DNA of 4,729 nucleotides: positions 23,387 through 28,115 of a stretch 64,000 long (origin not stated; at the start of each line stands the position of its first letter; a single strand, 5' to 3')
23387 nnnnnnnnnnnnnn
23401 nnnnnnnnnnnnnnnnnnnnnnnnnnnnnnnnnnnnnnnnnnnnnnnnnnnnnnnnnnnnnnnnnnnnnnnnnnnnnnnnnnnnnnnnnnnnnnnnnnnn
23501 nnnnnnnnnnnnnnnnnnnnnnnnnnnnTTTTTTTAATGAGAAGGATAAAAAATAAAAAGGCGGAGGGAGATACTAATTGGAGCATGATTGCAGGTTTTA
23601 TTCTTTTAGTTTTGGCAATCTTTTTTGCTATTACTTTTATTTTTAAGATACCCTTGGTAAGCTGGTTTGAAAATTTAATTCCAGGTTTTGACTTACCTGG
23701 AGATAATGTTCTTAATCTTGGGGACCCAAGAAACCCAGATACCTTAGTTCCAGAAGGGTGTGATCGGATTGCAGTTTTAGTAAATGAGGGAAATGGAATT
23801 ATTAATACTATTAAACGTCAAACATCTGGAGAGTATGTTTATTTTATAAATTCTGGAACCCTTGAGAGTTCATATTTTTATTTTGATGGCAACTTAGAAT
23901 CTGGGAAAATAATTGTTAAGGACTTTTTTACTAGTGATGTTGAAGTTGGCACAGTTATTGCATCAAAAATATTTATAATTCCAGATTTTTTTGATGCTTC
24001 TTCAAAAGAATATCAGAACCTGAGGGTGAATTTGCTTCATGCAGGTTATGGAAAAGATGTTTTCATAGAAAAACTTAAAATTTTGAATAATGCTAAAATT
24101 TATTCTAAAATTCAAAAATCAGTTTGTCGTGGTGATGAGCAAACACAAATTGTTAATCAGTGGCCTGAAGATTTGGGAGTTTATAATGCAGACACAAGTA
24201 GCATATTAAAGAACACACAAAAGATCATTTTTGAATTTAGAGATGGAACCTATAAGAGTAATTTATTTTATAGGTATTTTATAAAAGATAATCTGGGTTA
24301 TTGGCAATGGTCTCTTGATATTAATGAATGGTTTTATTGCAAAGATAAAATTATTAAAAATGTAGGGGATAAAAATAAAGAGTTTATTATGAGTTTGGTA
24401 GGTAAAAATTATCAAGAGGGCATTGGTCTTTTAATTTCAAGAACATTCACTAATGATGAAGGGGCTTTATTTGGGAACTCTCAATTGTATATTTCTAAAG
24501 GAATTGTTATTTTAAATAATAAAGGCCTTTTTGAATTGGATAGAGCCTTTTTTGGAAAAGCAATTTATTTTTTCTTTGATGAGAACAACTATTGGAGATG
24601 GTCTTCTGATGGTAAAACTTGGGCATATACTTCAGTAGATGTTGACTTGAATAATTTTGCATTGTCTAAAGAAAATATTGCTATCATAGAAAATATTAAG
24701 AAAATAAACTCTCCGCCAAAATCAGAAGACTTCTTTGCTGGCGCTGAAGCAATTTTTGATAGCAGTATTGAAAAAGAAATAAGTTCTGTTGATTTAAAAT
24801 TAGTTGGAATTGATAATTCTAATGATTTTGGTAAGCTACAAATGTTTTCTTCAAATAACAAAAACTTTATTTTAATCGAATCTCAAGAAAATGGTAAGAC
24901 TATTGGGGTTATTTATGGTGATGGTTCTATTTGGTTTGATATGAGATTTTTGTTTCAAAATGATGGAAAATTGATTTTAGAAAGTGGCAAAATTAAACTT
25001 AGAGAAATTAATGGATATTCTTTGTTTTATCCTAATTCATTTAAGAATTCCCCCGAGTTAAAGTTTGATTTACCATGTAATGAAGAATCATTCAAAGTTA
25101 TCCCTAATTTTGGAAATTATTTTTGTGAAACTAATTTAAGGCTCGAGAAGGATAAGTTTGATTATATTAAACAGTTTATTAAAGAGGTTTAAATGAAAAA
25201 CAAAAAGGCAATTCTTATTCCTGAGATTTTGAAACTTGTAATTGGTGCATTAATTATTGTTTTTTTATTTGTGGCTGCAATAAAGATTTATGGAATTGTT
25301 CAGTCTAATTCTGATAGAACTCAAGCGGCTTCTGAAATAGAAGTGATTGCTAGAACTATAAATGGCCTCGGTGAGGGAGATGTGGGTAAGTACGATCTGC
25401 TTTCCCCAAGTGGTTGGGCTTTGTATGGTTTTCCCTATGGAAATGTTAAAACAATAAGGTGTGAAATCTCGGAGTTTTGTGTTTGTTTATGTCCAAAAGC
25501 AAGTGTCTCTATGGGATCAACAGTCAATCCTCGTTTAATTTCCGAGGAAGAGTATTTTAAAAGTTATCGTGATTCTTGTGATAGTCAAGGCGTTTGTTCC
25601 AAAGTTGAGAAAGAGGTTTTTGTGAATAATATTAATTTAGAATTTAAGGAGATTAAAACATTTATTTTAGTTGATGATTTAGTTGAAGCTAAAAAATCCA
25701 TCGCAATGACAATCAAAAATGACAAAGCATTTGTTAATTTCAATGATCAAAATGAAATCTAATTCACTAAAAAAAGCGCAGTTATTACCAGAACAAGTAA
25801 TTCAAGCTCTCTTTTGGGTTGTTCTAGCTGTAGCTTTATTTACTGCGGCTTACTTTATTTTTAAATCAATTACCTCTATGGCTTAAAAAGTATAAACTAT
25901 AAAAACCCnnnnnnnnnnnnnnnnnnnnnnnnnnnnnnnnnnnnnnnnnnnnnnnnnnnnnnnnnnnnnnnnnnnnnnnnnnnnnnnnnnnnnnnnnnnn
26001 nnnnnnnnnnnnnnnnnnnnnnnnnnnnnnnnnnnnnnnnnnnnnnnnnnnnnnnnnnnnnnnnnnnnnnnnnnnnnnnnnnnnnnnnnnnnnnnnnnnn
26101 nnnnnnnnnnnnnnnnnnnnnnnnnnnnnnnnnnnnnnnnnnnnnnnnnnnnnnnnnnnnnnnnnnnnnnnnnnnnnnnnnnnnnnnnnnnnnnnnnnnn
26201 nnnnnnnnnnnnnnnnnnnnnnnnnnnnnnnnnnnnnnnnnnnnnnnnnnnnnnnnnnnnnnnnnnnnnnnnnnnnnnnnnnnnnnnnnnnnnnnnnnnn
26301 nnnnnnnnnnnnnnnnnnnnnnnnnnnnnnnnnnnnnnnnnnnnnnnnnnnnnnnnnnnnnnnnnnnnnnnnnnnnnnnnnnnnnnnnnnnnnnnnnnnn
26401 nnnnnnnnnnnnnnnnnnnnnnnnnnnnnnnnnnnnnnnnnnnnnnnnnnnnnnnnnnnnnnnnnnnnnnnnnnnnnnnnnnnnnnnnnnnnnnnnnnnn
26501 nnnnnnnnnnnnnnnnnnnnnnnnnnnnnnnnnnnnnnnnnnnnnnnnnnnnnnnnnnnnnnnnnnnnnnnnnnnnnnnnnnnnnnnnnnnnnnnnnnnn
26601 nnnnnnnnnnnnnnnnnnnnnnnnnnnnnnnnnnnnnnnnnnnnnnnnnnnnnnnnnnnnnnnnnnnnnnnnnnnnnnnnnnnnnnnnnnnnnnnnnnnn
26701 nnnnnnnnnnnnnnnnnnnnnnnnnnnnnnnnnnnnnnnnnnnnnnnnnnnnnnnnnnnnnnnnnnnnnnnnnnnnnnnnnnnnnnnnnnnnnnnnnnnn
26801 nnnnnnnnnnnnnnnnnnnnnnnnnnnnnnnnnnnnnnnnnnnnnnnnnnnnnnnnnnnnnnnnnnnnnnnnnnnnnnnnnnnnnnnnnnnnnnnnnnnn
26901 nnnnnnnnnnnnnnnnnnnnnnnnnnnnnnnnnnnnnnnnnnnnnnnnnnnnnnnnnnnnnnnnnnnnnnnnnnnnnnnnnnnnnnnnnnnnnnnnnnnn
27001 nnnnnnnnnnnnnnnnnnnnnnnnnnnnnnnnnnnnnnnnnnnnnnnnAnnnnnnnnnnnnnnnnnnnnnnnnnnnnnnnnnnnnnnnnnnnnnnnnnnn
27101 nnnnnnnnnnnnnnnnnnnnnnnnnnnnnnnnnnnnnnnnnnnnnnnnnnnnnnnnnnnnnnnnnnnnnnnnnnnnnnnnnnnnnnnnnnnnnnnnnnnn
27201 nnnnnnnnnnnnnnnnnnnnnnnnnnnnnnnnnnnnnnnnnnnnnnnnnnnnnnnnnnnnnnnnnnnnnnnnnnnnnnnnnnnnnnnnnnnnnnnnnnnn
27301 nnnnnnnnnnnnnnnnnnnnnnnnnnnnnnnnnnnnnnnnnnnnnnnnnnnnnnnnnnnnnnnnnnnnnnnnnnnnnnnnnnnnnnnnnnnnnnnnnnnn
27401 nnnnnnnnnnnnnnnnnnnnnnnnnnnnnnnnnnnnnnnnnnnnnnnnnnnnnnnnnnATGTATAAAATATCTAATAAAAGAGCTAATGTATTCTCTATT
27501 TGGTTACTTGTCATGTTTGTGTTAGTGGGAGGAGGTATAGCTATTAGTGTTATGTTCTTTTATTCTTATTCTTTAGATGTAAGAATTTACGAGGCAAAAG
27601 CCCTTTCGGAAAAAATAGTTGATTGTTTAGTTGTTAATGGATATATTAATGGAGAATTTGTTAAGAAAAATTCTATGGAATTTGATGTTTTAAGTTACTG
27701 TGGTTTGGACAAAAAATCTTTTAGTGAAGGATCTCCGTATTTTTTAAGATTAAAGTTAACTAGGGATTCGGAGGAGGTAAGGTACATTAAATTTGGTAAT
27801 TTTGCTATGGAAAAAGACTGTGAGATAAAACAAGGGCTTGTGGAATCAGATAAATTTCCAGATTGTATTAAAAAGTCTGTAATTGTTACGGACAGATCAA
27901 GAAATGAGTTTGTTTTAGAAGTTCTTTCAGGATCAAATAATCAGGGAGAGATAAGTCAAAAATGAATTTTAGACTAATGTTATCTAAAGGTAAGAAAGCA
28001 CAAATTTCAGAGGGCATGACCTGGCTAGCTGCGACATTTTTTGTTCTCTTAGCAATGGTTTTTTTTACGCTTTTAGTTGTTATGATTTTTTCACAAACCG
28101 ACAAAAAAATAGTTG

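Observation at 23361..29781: Ten-gene pilin-like operon with a shared K-[KR]-[GA] signal, two unannotated mini-pilins and disulfide-rich ectodomains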

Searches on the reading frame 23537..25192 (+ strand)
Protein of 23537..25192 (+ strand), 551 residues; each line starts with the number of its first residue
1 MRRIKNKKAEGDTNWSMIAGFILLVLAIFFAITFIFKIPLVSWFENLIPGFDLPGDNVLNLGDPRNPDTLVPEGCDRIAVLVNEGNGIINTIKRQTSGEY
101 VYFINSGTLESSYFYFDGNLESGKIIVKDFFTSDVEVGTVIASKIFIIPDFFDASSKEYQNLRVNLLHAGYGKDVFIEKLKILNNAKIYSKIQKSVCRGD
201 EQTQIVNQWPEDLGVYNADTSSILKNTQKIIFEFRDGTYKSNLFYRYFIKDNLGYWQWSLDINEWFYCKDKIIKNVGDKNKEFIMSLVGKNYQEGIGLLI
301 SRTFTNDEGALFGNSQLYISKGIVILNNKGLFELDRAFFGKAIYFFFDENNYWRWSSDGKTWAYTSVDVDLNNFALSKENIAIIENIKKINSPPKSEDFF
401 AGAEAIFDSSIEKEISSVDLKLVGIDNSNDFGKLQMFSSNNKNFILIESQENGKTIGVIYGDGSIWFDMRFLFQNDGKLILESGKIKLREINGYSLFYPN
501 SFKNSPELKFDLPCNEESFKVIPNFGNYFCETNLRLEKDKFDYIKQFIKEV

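Call 7: search_protein_families(library=pfam, max_evalue=1, proteins=[window:23537-25192:+])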
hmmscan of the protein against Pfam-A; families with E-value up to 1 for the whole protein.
window:23537-25192:+ (551 aa): 0 families

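Call 10: find_encoding_contigs(protein=window:23537-25192:+, flank=10000, max_places=6)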
Protein window:23537-25192:+ (551 aa): 5 contigs read that carry it; 2 places shown.
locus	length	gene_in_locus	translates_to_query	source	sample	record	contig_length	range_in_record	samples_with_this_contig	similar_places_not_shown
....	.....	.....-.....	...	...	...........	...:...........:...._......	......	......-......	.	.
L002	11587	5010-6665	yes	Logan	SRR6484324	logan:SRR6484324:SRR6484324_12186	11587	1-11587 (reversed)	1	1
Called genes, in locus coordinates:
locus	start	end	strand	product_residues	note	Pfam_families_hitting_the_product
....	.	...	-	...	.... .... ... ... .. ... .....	-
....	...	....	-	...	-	-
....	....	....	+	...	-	-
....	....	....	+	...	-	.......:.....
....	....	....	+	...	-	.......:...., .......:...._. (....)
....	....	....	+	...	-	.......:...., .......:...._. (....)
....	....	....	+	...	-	-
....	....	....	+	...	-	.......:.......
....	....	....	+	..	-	-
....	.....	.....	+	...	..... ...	-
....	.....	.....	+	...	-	-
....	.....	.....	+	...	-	-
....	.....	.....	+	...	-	-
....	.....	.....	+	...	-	-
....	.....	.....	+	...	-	-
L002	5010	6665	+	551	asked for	-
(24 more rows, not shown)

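Call 11: find_homologous_proteins(query=window:23537-25192:+, max_evalue=0.001)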
Query window:23537-25192:+ (551 aa): 1 proteins with E <= 0.001 among 8000 candidates.
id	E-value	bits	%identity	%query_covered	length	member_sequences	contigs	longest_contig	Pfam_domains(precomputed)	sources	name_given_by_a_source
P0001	0.0e+0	1243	100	100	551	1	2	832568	-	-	-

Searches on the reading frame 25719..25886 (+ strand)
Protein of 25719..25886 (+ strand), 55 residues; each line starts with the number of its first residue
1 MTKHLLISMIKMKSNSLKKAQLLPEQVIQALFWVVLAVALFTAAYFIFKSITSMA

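Call 7: search_protein_families(library=pfam, max_evalue=1, proteins=[window:25719-25886:+])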
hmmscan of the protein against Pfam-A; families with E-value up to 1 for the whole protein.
window:25719-25886:+ (55 aa): 1 family
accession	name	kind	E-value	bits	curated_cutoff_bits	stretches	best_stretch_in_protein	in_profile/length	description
PF09451.16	ATG27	-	0.17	12.2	27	1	32-52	196-216/261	Autophagy-related protein 27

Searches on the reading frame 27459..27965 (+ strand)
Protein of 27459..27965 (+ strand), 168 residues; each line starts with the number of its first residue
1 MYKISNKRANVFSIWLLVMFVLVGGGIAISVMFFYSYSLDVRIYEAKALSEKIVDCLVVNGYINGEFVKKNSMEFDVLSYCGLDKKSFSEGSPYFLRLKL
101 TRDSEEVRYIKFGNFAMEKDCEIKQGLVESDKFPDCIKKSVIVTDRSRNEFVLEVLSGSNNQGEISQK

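Call 7: search_protein_families(library=pfam, max_evalue=1, proteins=[window:27459-27965:+])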
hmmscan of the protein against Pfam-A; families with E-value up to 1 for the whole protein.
window:27459-27965:+ (168 aa): 0 families

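Call 33: search_protein_families(library=ncbifam, max_evalue=0.01, proteins=[window:27459-27965:+])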
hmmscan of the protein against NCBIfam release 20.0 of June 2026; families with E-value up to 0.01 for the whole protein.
window:27459-27965:+ (168 aa): 0 families

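Call 43: search_solved_structures(query=A3, max_evalue=10)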
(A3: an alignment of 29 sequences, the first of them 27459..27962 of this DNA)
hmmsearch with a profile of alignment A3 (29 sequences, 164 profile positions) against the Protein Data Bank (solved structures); distinct sequences matched with E-value up to 10: 0.
